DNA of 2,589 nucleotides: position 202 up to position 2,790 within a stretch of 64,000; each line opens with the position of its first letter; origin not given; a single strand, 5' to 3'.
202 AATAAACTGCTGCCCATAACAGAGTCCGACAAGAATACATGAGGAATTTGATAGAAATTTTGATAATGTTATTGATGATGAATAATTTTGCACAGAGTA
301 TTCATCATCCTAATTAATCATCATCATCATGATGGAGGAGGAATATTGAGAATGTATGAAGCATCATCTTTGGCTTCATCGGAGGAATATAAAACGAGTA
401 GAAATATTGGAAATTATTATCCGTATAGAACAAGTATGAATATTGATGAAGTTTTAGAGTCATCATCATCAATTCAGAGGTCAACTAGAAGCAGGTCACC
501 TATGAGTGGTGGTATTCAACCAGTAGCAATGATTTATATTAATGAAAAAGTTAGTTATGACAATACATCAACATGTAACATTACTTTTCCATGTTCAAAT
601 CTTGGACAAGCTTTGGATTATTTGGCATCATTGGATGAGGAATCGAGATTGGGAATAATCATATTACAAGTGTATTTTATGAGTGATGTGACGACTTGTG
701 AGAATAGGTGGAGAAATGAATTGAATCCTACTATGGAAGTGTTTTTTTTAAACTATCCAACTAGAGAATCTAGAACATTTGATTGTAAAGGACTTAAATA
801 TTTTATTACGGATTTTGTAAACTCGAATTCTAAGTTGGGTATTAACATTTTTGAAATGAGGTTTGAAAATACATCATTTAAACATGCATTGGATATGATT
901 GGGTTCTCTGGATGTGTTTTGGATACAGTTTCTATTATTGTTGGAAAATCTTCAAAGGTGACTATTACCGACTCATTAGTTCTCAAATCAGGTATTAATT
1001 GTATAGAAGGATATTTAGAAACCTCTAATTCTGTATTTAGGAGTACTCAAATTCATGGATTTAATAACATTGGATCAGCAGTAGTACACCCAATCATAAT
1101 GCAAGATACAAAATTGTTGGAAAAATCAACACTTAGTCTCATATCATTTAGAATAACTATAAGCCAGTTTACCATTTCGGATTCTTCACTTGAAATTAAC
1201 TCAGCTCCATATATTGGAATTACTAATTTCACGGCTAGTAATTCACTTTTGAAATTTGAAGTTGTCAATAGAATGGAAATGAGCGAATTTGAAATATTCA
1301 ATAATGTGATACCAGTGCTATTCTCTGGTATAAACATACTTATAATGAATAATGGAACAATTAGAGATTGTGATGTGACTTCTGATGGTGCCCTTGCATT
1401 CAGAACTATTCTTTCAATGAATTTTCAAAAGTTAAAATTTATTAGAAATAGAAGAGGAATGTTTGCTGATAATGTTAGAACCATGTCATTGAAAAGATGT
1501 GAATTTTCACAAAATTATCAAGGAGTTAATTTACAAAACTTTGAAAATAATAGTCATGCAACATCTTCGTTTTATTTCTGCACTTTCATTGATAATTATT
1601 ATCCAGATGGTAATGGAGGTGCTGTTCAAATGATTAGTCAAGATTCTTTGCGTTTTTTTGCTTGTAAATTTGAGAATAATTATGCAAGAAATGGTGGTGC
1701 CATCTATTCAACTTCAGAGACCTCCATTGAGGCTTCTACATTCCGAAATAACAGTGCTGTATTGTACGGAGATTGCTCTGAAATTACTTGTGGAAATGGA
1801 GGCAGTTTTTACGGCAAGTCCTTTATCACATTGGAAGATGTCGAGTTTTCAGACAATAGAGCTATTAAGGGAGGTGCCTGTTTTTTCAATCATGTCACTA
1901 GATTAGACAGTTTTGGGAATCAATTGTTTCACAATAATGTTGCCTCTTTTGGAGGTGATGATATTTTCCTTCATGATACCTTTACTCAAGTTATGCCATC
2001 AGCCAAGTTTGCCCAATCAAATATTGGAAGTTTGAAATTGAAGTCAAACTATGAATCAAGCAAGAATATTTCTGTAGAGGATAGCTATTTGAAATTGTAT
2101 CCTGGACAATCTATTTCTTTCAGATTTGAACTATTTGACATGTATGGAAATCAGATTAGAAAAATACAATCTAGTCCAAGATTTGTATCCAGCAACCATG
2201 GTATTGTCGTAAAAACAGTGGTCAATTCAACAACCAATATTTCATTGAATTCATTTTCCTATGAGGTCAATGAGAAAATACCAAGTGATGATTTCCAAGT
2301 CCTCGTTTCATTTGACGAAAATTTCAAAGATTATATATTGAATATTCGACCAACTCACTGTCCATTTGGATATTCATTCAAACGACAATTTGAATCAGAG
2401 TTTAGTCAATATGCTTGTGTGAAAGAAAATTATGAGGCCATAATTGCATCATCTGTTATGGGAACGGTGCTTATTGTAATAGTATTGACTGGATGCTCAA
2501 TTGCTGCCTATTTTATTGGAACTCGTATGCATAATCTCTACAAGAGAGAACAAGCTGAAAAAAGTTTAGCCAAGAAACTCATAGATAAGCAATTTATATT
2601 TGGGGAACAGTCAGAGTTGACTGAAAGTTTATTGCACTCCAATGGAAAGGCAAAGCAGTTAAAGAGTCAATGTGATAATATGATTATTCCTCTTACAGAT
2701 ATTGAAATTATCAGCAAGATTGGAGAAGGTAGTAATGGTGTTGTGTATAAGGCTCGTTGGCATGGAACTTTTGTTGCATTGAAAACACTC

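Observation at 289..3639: Receptor-type kinase whose ectodomain is built from Chlamydia-Pmp-like GGA[IV]/FxxN beta-helix repeats, but no signal peptide is visible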

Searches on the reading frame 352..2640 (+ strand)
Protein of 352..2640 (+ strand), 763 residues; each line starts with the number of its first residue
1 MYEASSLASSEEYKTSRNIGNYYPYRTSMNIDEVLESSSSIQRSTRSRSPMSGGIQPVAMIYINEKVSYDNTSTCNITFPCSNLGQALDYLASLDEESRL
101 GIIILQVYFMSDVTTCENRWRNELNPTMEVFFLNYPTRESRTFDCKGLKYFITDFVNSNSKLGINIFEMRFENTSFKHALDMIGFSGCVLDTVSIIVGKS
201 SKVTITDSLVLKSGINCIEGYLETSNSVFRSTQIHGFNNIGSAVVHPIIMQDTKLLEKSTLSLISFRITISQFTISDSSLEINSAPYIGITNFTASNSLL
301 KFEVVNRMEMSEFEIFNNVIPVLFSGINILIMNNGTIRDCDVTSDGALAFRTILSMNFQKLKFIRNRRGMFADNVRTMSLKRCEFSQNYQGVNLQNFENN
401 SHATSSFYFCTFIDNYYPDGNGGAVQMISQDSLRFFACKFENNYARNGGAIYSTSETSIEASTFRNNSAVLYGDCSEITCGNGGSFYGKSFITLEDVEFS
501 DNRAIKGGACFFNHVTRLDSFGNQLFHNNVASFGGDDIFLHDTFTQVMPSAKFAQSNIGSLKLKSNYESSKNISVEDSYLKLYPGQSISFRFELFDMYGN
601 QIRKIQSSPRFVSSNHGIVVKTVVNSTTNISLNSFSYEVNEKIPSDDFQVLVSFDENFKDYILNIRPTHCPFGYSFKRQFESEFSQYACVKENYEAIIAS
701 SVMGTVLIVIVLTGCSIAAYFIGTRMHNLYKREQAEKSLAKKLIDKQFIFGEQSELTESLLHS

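Call 12: find_homologous_proteins(query=window:352-2640:+)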
Query window:352-2640:+ (763 aa): 4 proteins with E <= 0.001 among 8000 candidates.
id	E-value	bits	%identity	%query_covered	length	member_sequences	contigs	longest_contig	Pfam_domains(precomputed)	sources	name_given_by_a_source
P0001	0.0e+0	1697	100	100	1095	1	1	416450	PF07714.24,PF00069.32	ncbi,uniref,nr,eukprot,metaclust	ncbi:predicted protein [Naegleria gruberi]|uniref:non-specific serine/threonine protein kinase n=1 T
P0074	3.0e-14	71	30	24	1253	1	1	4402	PF13229.13,PF02415.24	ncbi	-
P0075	1.2e-10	59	26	22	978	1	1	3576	PF13229.13,PF02415.24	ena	-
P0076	5.7e-6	43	29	19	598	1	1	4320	PF02415.24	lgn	-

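Call 25: search_protein_representatives(protein=window:352-2640:+)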
Query: 763 residues. Proteins with E-value up to 0.001 (for the whole library): 549; up to 1e-10: 30; up to 1e-30: 1. The best 150 are listed.
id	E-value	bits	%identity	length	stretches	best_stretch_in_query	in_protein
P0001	0.0e+00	1696.7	100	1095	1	1-763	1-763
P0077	8.6e-30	120.3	31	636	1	306-761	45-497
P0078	1.3e-28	116.4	27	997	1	76-759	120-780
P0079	2.0e-23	99.2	31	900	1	364-760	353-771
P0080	5.2e-19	84.6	32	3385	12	373-536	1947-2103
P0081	6.0e-18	81.1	34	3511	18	404-536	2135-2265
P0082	8.0e-18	80.7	36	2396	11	420-504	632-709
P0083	1.2e-17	80.1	33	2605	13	377-516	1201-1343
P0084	4.1e-16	75.1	32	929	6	395-511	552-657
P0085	2.1e-15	72.7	37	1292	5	420-511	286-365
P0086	2.3e-15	72.6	29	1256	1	219-749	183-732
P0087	4.9e-15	71.5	35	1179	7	411-530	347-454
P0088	4.1e-14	68.5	37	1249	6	409-510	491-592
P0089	5.7e-14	68.0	35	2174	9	422-469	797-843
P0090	6.7e-14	67.8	34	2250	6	397-531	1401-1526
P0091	2.5e-13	65.8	31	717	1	397-752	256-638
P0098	8.6e-12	60.8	27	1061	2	447-754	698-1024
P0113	7.3e-10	54.4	22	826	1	60-757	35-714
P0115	2.5e-09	52.7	27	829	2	575-755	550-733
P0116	2.6e-09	52.6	25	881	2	343-756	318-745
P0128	7.0e-09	51.2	27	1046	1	411-754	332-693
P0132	1.2e-08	50.3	30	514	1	437-749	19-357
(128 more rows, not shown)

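Call 27: find_encoding_contigs(protein=P0113, flank=3000, max_places=2)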
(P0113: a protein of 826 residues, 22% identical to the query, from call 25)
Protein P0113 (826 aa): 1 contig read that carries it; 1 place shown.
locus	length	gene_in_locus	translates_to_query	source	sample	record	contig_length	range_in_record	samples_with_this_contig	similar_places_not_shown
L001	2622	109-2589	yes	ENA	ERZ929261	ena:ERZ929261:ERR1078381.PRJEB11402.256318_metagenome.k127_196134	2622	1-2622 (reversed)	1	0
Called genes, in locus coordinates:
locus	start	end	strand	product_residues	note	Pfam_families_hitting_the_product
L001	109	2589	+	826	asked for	PF00069:Pkinase, PF07714:PK_Tyr_Ser-Thr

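Call 28: find_encoding_contigs(protein=P0078, flank=3000, max_places=2)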
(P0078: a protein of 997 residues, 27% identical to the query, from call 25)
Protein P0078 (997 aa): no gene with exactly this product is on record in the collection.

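Call 34: list_cluster_members(proteins=[P0077, P0078, P0079, P0086, P0091, P0098, P0115, P0116, P0128, P0132])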
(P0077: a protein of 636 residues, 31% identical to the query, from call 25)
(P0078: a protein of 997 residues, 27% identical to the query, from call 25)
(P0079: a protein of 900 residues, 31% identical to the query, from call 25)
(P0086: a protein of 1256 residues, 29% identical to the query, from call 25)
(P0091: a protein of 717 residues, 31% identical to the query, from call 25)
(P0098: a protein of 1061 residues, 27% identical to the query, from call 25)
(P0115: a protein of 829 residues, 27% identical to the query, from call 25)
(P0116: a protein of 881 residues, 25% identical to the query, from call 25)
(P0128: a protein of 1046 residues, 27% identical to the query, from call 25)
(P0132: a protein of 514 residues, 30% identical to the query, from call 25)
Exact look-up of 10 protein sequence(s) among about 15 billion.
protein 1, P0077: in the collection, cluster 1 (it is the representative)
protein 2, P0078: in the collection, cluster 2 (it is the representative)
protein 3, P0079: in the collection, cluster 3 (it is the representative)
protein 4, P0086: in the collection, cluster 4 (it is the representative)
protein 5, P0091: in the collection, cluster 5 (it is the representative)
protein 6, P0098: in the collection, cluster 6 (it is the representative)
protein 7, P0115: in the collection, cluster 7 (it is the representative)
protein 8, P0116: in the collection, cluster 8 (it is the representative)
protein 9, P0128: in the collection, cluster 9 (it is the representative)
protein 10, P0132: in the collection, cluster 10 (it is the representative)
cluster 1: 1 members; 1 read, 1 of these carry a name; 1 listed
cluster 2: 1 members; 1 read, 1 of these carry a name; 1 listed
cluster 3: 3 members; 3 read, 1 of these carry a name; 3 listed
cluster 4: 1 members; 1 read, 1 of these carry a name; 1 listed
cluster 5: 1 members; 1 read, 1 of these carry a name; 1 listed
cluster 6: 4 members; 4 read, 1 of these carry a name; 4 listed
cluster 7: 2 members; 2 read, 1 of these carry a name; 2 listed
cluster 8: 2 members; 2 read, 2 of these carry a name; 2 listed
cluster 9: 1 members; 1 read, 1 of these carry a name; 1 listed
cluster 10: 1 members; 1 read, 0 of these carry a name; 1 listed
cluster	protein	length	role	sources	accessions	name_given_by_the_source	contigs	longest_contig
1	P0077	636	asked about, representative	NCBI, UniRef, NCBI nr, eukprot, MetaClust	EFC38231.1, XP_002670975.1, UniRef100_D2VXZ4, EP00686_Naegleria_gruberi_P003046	predicted protein [Naegleria gruberi] | Predicted protein n=1 Tax=Naegleria gruberi TaxID=5762 RepID=D2VXZ4_NAEGR | uncharacterized protein NAEGRDRAFT_73913 [Naegleria gruberi]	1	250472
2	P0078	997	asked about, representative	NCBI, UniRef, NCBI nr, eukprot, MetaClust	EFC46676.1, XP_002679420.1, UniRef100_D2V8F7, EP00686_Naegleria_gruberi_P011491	predicted protein [Naegleria gruberi] | non-specific serine/threonine protein kinase n=1 Tax=Naegleria gruberi TaxID=5762 ... | uncharacterized protein NAEGRDRAFT_65139 [Naegleria gruberi]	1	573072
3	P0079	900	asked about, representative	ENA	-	-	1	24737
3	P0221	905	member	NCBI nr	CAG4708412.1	unnamed protein product [Naegleria fowleri]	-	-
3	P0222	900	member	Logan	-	-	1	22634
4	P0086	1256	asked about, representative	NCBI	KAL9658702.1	hypothetical protein ABK040_005857 [Willaertia magna]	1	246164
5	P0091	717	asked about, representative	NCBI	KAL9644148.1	hypothetical protein ABK040_005612 [Willaertia magna]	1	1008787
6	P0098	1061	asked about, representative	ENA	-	-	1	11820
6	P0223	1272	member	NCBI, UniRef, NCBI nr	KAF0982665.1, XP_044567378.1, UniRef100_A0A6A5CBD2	hypothetical protein FDP41_011595 [Naegleria fowleri] | Protein kinase domain-containing protein n=1 Tax=Naegleria fowleri TaxID=5763 ... | uncharacterized protein FDP41_011595 [Naegleria fowleri]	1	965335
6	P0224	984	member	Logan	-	-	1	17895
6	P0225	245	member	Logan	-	-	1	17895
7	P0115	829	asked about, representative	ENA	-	-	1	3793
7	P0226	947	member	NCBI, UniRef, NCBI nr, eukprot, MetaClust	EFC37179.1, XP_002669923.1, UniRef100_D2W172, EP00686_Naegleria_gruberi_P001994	predicted protein [Naegleria gruberi] | non-specific serine/threonine protein kinase n=1 Tax=Naegleria gruberi TaxID=5762 ... | uncharacterized protein NAEGRDRAFT_75112 [Naegleria gruberi]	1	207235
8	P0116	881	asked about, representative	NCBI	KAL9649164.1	hypothetical protein ABK040_004185 [Willaertia magna]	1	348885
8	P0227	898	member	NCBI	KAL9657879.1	hypothetical protein ABK040_009465 [Willaertia magna]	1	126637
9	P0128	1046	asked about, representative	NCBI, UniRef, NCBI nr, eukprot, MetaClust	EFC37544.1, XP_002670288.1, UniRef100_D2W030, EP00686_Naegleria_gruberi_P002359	predicted protein [Naegleria gruberi] | non-specific serine/threonine protein kinase n=1 Tax=Naegleria gruberi TaxID=5762 ... | uncharacterized protein NAEGRDRAFT_74710 [Naegleria gruberi]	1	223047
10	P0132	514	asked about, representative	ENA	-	-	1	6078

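Call 43: predict_structure(alignment_id=A2)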
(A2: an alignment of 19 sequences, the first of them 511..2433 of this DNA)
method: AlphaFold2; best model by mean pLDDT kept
length: 641 residues; sequences in the alignment: 19
mean_pLDDT: 64.6   pTM: 0.54
mean pLDDT of the five models: 64.6, 64.0, 62.0, 61.5, 61.0
residues with pLDDT >= 90: 98; 70-90: 181; 50-70: 174; < 50: 188
segments of 3 or more residues with pLDDT < 50: 63-65, 82-115, 122-124, 131-194, 198-200, 202-207, 267-290, 491-494, 498-524, 544-548
pLDDT, mean of each block of 10 residues (from residue 1): 62 63 69 67 56 64 49 55 45 42 40 49 49 37 37 35 32 35 38 44 50 68 72 82 83 90 64 31 35 81 94 88 93 93 69 96 90 87 97 94 94 79 68 90 89 83 70 73 67 46 32 30 52 65 51 69 75 58 73 77 66 70 69 68 30
secondary structure, 60 per line:
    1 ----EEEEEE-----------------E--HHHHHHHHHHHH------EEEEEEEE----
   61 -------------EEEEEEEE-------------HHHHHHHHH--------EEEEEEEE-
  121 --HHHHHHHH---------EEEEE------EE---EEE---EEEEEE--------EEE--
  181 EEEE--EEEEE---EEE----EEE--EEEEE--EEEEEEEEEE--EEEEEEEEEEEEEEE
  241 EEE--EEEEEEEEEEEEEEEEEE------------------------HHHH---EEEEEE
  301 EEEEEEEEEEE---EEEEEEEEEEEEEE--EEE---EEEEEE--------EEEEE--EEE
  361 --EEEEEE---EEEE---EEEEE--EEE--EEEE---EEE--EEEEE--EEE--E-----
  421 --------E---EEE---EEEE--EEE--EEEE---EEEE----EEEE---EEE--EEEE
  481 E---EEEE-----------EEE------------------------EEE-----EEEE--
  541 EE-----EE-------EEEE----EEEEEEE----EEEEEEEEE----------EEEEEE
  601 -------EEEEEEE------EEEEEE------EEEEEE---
elements in order (helices of 4 or more, strands of 3 or more residues): E5-10 H31-42 E49-56 E74-81 H95-103 E112-119 H123-130 E140-144 E156-158 E162-167 E176-178 E181-184 E187-191 E195-197 E202-204 E207-211 E214-223 E226-243 E246-263 H288-291 E295-311 E315-328 E331-333 E337-342 E351-355 E358-360 E363-368 E372-375 E379-383 E386-388 E391-394 E398-400 E403-407 E410-412 E433-435 E439-442 E445-447 E450-453 E457-460 E465-468 E472-474 E477-481 E485-488 E500-502 E527-529 E535-538 E557-560 E565-571 E576-584 E595-600 E608-614 E621-626 E633-638

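Call 45: fold_search(model_id=the predicted structure, library=pdb)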
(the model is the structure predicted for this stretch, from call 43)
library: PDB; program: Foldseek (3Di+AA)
matches with E <= 10: 1841; with E <= 0.001: 0
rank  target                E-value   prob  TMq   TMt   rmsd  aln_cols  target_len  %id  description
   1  8bwk_B                7.4e-03  0.30  0.12  0.11  24.1       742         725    9  Metagenomic derived PL6 alginate lyase (released 2023-12-20)
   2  24qi                  1.8e-02  0.47  0.17  0.18  18.0       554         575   13  Crystal structure of a tailspike depolymerase (Belisarius_gp86) from Acinetobacter phage Belisarius (released 2026-03-25)
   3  2vfn                  2.5e-02  0.41  0.18  0.20  16.1       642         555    8  Low Temperature Structure of P22 Tailspike Protein Fragment (109-666), Mutant V125A (released 2008-12-16)
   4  7b8b_A                2.5e-02  0.38  0.15  0.21  14.8       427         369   10  ADPG2 - ENDOPOLYGALACTURONASE FROM ARABIDOPSIS THALIANA (released 2022-06-22)
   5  6tgf_D                2.5e-02  0.16  0.13  0.12  22.0       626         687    9  Pantoea stewartii WceF is a glycan biofilm modifying enzyme with a bacteriophage tailspike-like parallel beta-helix fo (released 2020-11-25)
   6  4ru4_B                3.3e-02  0.80  0.22  0.24  16.1       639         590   10  Crystal structure of the tailspike protein gp49 from Pseudomonas phage LKA1 (released 2015-11-18)
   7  1qrb                  4.9e-02  0.51  0.22  0.25  18.0       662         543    9  PLASTICITY AND STERIC STRAIN IN A PARALLEL BETA-HELIX: RATIONAL MUTATIONS IN P22 TAILSPIKE PROTEIN (released 2000-04-12)
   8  6w4q_E                5.4e-02  0.23  0.16  0.14  16.4       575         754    8  Crystal structure of full-length tailspike protein 2 (TSP2, ORF211) ) from Escherichia coli O157:H7 bacteriophage CAB1 (released 2021-01-20)
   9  4uj6                  7.1e-02  0.99  0.12  0.11   9.0       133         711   15  Structure of surface layer protein SbsC, domains 1-6 (released 2016-04-27)
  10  6dns                  8.5e-02  0.89  0.11  0.11   6.4       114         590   16  Endo-fucoidan hydrolase MfFcnA9 from glycoside hydrolase family 107 (released 2018-10-03)
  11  3riq                  9.3e-02  0.20  0.17  0.19  17.5       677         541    8  Siphovirus 9NA tailspike receptor binding domain (released 2012-02-29)
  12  5w6p_D                1.1e-01  0.12  0.15  0.14  18.6       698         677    8  Crystal structure of Bacteriophage CBA120 tailspike protein 2 enzymatically active domain (TSP2dN, orf211) (released 2018-10-24)
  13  5ny0                  1.4e-01  0.21  0.15  0.24  14.7       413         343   12  L. reuters 100-23 SRRP (released 2018-03-21)
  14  6c08_A                1.5e-01  0.90  0.09  0.23   9.0       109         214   14  Zebrafish SLC38A9 with arginine bound in the cytosol open state (released 2018-06-20)
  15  3lcy_C                1.5e-01  0.84  0.09  0.24   6.3       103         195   13  Titin Ig tandem domains A164-A165 (released 2011-05-25)
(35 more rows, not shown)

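Call 53: find_encoding_contigs(protein=P0079, flank=2500, max_places=2)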
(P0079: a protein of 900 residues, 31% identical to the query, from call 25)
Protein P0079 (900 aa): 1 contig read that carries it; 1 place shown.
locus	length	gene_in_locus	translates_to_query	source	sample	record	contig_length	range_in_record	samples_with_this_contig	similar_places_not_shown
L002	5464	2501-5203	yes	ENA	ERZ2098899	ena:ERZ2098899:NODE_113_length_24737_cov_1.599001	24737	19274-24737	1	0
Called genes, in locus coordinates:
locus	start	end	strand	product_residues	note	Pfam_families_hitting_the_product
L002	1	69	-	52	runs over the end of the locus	PF01733:Nucleoside_tran (weak)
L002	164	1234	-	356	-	PF01733:Nucleoside_tran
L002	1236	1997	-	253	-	-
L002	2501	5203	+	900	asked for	PF02415:Chlam_PMP (faint)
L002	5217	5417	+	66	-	PF00069:Pkinase, PF07714:PK_Tyr_Ser-Thr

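Call 66: find_encoding_contigs(protein=P0116, flank=1500, max_places=1)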
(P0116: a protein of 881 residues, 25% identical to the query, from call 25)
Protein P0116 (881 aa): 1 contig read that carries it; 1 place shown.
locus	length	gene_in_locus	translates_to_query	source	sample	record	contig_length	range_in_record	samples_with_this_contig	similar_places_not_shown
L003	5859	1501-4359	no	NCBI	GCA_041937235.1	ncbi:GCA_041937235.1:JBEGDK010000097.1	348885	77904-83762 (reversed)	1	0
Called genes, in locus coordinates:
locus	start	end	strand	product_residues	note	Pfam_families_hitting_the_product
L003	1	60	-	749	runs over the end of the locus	-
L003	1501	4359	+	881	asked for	PF02415:Chlam_PMP (faint), PF00069:Pkinase, PF07714:PK_Tyr_Ser-Thr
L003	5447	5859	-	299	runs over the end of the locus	PF25390:WD40_RLD, PF00415:RCC1 (faint), PF13540:RCC1_2 (weak)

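Call 67: find_encoding_contigs(protein=P0086, flank=1500, max_places=1)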
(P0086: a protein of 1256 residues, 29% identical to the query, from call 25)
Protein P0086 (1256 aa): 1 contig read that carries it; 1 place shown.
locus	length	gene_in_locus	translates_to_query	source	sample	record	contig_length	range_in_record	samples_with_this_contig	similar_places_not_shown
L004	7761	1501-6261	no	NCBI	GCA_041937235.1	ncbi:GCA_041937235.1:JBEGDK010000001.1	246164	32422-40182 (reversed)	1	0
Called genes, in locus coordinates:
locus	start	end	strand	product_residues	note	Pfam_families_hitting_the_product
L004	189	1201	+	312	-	-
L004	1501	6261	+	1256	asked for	PF02415:Chlam_PMP (faint), PF00069:Pkinase, PF07714:PK_Tyr_Ser-Thr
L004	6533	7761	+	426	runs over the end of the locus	PF02214:BTB_2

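Call 70: find_encoding_contigs(protein=P0222, flank=600, max_places=3)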
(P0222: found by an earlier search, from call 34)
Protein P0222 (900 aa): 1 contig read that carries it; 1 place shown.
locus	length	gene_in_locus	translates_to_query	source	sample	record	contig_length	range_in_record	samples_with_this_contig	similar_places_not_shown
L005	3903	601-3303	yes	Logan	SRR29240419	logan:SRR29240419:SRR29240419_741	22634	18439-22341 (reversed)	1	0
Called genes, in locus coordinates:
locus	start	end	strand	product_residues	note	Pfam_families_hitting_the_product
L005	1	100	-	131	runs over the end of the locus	?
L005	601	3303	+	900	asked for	PF02415:Chlam_PMP (faint)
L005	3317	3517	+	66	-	PF00069:Pkinase, PF07714:PK_Tyr_Ser-Thr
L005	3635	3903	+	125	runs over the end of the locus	PF00069:Pkinase, PF07714:PK_Tyr_Ser-Thr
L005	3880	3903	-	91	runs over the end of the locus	-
